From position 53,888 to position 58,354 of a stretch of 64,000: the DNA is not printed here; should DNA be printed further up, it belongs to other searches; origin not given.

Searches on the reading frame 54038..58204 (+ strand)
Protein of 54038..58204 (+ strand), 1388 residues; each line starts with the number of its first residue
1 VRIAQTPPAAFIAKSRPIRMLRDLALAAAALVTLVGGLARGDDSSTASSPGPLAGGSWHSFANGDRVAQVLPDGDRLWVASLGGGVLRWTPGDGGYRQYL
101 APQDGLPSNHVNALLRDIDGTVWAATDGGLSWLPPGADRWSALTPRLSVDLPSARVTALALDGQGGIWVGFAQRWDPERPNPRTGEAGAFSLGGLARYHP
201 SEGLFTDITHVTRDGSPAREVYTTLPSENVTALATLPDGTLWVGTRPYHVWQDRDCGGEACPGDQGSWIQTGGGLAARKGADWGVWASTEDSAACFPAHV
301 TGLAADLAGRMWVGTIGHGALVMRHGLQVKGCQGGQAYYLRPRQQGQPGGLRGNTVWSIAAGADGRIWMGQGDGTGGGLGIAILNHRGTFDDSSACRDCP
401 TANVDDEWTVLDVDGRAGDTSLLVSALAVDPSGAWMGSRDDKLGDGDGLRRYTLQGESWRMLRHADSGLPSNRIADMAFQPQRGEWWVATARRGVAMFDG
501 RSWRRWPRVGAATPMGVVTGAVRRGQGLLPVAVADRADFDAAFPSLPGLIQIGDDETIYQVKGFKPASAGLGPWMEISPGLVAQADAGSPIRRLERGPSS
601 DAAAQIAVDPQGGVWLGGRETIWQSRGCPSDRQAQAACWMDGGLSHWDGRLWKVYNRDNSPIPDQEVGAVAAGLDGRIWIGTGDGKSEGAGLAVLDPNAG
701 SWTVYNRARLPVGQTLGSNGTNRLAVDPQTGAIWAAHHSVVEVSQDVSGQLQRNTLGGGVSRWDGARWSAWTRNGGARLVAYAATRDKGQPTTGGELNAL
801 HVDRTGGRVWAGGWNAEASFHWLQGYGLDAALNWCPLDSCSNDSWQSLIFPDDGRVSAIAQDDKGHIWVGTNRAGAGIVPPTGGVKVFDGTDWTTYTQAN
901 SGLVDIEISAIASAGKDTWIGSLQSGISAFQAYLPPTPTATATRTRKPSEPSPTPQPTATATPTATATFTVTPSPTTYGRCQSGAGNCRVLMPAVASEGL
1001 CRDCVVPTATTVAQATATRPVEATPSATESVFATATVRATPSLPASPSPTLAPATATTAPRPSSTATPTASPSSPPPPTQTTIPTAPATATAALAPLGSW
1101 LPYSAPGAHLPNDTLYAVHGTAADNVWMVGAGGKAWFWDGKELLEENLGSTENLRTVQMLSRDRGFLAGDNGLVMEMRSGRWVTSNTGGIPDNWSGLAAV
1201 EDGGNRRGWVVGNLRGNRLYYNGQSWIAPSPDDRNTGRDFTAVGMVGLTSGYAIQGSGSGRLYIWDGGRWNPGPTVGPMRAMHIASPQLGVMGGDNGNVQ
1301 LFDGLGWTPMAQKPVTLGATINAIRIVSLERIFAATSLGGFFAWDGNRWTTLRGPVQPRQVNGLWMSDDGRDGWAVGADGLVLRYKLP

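Call 79: search_protein_families(library=pfam, proteins=[window:54038-58204:+], max_evalue=0.001)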
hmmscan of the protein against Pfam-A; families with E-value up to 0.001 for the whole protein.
window:54038-58204:+ (1388 aa): 2 families
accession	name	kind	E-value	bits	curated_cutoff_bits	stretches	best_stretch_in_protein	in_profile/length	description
PF07494.17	Reg_prop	-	2e-30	101.3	20.4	0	853-873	4-24/24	Two component regulator propeller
PF08450.18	SGL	-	9.5e-07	29.1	26.3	0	77-201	15-123/246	SMP-30/Gluconolactonase/LRE-like region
